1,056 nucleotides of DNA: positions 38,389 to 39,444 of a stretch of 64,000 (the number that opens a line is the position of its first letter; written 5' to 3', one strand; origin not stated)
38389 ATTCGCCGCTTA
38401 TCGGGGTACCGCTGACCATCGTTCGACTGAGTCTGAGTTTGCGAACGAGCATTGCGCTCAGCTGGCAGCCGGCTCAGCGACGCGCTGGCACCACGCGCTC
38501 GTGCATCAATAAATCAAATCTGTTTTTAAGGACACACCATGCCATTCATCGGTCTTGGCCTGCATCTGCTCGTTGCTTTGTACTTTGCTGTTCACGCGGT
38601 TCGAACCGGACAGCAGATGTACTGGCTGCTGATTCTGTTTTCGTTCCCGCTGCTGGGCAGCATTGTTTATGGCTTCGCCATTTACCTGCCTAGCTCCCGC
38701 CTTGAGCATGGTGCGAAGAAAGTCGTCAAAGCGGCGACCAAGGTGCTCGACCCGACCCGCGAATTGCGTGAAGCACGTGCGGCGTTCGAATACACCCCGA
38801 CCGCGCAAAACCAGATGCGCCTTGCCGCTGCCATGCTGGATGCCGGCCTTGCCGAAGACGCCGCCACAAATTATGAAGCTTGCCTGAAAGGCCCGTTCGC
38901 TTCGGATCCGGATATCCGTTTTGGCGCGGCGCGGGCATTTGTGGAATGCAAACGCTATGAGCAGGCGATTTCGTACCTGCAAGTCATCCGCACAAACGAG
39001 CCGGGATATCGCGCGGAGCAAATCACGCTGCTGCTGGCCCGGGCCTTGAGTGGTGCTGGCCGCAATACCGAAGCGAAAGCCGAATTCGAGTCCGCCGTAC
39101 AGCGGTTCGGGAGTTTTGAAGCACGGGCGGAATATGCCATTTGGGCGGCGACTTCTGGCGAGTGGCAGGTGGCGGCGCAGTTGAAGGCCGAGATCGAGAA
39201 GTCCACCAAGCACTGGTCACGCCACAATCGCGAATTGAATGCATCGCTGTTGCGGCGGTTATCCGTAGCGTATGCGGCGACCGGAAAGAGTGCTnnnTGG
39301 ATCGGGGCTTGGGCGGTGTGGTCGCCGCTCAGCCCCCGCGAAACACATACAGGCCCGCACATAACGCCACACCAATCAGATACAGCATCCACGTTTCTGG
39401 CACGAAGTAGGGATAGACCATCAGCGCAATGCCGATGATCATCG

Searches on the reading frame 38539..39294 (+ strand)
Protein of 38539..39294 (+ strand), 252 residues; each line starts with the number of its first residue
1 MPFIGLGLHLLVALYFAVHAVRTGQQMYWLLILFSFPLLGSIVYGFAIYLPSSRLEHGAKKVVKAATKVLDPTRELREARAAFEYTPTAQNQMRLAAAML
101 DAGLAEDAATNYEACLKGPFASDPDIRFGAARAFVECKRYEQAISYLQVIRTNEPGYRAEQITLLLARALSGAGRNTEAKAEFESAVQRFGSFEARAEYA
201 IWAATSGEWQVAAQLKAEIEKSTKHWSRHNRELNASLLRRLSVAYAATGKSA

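Call 18: search_protein_families(library=pfam, proteins=[window:38539-39294:+], max_evalue=0.01)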
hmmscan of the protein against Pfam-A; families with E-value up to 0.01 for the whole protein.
window:38539-39294:+ (252 aa): 4 families
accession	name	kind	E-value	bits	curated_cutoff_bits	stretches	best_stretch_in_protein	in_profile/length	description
PF14559.12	TPR_19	-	2.7e-06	28.1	25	1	100-156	2-57/68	Tetratricopeptide repeat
PF13428.12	TPR_14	-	3.4e-06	27.7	23.5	0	162-200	3-42/44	Tetratricopeptide repeat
PF13432.12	TPR_16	-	4.9e-05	24.1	32.7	1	99-156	7-63/65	Tetratricopeptide repeat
PF13174.12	TPR_6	-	0.0011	19.9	26.3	0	128-155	4-31/33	Tetratricopeptide repeat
